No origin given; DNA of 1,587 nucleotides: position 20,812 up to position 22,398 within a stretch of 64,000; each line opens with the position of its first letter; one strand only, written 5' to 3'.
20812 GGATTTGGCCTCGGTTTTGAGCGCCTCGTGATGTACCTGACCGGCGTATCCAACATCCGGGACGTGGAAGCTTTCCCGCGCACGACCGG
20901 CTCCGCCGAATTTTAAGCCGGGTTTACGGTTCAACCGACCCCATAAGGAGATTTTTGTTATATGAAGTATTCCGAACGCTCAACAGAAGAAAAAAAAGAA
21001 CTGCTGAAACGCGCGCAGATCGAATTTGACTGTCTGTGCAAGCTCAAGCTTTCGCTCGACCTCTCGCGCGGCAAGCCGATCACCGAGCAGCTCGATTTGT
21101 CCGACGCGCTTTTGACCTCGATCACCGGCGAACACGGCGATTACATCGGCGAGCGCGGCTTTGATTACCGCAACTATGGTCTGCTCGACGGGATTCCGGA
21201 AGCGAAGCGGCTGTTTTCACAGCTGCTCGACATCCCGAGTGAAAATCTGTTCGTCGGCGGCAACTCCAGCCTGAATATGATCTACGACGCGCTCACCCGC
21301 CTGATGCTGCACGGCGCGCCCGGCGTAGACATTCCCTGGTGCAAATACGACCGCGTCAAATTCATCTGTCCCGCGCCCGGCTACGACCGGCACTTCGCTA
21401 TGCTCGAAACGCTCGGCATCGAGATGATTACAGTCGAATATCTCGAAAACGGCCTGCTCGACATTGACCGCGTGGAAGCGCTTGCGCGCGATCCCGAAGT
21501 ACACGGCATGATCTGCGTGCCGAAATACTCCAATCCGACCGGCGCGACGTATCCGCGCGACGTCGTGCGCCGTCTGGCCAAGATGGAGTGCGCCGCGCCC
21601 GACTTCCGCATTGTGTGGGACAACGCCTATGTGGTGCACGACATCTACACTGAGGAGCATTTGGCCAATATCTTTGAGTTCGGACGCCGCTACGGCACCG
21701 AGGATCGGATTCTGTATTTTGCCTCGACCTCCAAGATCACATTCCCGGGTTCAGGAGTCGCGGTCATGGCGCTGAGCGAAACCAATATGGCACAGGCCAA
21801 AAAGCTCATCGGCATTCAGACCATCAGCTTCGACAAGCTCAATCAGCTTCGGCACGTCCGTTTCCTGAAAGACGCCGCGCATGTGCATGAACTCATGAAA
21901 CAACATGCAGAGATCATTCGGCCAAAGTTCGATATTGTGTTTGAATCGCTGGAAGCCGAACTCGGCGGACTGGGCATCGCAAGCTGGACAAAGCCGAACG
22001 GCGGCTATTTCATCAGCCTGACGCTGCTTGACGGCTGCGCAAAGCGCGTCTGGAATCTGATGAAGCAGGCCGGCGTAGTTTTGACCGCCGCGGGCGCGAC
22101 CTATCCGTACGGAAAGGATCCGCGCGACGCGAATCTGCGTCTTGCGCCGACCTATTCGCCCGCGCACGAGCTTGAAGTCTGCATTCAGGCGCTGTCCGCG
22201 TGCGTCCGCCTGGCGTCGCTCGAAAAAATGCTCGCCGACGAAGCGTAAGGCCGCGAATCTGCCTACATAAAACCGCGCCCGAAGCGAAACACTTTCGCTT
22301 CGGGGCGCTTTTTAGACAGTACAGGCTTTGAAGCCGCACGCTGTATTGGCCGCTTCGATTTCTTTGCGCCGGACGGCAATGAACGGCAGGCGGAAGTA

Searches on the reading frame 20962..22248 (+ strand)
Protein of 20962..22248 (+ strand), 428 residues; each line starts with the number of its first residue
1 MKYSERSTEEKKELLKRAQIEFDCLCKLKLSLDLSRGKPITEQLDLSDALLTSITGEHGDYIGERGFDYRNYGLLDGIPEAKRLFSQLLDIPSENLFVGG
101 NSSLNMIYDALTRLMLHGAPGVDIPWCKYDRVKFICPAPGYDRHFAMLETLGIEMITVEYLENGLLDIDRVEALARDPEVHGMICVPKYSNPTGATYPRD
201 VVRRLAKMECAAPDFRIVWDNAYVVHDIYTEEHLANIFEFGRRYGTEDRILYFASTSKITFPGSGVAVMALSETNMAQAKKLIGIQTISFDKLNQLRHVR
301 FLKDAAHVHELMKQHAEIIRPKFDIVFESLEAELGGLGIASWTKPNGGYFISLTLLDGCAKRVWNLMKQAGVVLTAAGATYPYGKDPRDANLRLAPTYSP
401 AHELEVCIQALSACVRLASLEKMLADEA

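Call 15: search_protein_families(library=pfam, proteins=[window:20962-22248:+])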
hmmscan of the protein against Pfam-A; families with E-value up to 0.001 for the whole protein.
window:20962-22248:+ (428 aa): 2 families
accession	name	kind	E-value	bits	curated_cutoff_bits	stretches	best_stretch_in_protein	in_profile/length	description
PF12897.13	Asp_aminotransf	-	5e-155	516.9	27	1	8-424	3-418/421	Aspartate amino-transferase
PF00155.27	Aminotran_1_2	-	8.9e-12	45.3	19.7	1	133-397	93-347/361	Aminotransferase class I and II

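Call 27: find_homologous_proteins(query=window:20962-22248:+, max_evalue=1e-100)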
Query window:20962-22248:+ (428 aa): 7948 proteins with E <= 1e-100 among 8000 candidates; the best 120 are listed.
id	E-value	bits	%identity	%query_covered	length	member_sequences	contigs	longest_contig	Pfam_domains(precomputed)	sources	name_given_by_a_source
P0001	1.9e-290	981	100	100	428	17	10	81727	PF00155.28,PF12897.14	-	-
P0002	9.5e-290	978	100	100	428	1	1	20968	PF00155.28,PF12897.14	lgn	-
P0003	2.2e-287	971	98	100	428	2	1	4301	PF00155.28,PF12897.14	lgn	-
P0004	3.0e-287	970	98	100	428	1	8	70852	PF00155.28,PF12897.14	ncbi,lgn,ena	-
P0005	1.1e-286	968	98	100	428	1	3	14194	PF00155.28,PF12897.14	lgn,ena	-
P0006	1.9e-244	829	83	100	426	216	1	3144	PF00155.28,PF12897.14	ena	-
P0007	1.5e-241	820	81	100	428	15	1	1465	PF00155.28,PF12897.14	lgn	-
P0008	5.6e-238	808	81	100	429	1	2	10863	PF00155.28,PF12897.14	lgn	-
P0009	1.6e-237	806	78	100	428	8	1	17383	PF00155.28,PF12897.14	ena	-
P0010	5.1e-236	801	80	100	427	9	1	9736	PF00155.28,PF12897.14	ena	-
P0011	2.0e-235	799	80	100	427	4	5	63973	PF00155.28,PF12897.14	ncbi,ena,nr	ncbi:MAG: aminotransferase class I/II-fold pyridoxal phosphate-dependent enzyme [Clostridia bacteriu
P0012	5.4e-235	798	80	100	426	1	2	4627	PF00155.28,PF12897.14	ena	-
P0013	3.8e-233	792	80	99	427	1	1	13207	PF00155.28,PF12897.14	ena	-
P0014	4.1e-233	792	79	100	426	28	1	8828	PF00155.28,PF12897.14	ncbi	-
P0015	1.2e-232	790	79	100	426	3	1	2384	PF00155.28,PF12897.14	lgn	-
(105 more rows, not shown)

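Call 28: find_encoding_contigs(protein=P0004, flank=10000, max_places=10)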
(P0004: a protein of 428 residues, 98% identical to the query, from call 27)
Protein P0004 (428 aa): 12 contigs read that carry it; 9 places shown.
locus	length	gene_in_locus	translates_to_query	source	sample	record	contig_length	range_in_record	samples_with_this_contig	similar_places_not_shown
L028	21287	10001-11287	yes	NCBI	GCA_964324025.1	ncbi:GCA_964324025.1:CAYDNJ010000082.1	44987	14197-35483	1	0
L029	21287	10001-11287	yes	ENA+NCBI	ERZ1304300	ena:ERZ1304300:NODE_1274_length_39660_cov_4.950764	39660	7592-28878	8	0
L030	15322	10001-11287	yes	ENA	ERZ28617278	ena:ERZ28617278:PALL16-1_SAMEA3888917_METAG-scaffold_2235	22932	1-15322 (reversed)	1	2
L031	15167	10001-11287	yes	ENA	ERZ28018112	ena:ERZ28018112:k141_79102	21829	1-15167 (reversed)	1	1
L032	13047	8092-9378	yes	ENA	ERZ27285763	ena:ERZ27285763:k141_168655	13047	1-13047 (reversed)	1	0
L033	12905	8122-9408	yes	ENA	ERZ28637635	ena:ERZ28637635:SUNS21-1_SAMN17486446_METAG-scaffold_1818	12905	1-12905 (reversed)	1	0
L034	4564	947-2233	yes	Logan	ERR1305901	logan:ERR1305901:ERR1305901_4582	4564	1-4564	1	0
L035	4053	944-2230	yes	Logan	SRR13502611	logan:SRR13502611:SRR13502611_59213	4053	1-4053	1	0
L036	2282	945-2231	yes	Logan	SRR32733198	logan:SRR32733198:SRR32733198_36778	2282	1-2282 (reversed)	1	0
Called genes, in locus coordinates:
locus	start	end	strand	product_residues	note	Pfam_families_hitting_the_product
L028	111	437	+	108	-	PF05164:ZapA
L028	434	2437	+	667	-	PF01136:Peptidase_U32, PF12392:DUF3656, PF01136:Peptidase_U32 (weak)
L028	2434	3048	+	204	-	PF02545:Maf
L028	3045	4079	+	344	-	PF00022:Actin, PF06723:MreB_Mbl, PF00012:HSP70 (weak), PF14450:FtsA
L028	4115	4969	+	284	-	PF04085:MreC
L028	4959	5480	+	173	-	-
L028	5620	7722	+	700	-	PF03717:PBP_dimer, PF00905:Transpeptidase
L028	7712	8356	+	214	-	PF00730:HhH-GPD, PF00633:HHH (weak)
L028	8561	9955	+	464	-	PF01336:tRNA_anti-codon, PF00152:tRNA-synt_2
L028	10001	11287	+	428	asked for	PF12897:Asp_aminotransf, PF00155:Aminotran_1_2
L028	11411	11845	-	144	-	PF13302:Acetyltransf_3 (weak), PF00583:Acetyltransf_1, PF13673:Acetyltransf_10 (weak), PF13508:Acetyltransf_7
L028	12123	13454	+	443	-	PF01554:MatE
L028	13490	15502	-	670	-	PF00395:SLH (faint), PF04616:Glyco_hydro_43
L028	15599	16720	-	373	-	PF00768:Peptidase_S11, PF13354:Beta-lactamase2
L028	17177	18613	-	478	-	PF00860:Xan_ur_permease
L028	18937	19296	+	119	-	PF02699:YajC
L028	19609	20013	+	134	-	-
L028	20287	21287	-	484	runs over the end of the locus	PF00672:HAMP (weak), PF00512:HisKA, PF02518:HATPase_c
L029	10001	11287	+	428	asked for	PF12897:Asp_aminotransf, PF00155:Aminotran_1_2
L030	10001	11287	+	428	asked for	PF12897:Asp_aminotransf, PF00155:Aminotran_1_2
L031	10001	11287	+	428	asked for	PF12897:Asp_aminotransf, PF00155:Aminotran_1_2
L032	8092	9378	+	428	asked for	PF12897:Asp_aminotransf, PF00155:Aminotran_1_2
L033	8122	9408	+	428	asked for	PF12897:Asp_aminotransf, PF00155:Aminotran_1_2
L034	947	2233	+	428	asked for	PF12897:Asp_aminotransf, PF00155:Aminotran_1_2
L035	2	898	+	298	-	?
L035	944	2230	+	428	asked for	PF12897:Asp_aminotransf, PF00155:Aminotran_1_2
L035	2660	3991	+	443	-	PF01554:MatE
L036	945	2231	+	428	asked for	PF12897:Asp_aminotransf, PF00155:Aminotran_1_2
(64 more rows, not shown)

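Call 29: find_encoding_contigs(protein=P0011, flank=10000, max_places=10)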
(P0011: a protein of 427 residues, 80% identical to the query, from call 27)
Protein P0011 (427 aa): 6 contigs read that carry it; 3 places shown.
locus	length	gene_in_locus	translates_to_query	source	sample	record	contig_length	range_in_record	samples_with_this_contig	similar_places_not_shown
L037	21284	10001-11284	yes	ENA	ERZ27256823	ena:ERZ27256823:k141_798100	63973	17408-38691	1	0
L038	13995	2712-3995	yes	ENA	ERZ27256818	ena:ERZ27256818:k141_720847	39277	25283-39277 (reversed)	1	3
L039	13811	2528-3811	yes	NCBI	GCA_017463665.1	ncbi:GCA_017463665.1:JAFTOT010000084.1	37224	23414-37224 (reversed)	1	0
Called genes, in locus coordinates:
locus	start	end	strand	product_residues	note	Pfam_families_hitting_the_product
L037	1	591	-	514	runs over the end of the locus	PF13541:ChlI, PF05362:Lon_C (faint), PF01078:Mg_chelatase, PF00158:Sigma54_activat (faint), PF07728:AAA_5, PF00493:MCM (weak), PF13335:Mg_chelatase_C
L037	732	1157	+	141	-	-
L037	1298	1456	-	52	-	-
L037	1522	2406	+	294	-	PF00483:NTP_transferase, PF12804:NTP_transf_3 (weak)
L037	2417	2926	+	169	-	PF01451:LMWPc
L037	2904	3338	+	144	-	PF00583:Acetyltransf_1, PF13523:Acetyltransf_8 (faint), PF13673:Acetyltransf_10, PF13508:Acetyltransf_7, PF08445:FR47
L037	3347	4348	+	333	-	PF00814:TsaD, PF22521:HypF_C_2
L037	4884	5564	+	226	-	PF06971:Put_DNA-bind_N, PF02629:CoA_binding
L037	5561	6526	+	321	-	PF07261:DnaB_2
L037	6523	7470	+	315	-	PF01695:IstB_IS21, PF00308:Bac_DnaA (weak)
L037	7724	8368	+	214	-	PF00730:HhH-GPD, PF00633:HHH, PF10576:EndIII_4Fe-2S (weak)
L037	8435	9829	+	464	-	PF01336:tRNA_anti-codon, PF00152:tRNA-synt_2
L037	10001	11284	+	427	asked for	PF12897:Asp_aminotransf, PF00155:Aminotran_1_2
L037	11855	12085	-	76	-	PF12844:HTH_19, PF13560:HTH_31 (weak), PF01381:HTH_3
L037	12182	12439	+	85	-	-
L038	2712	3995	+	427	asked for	PF12897:Asp_aminotransf, PF00155:Aminotran_1_2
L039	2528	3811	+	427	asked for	PF12897:Asp_aminotransf, PF00155:Aminotran_1_2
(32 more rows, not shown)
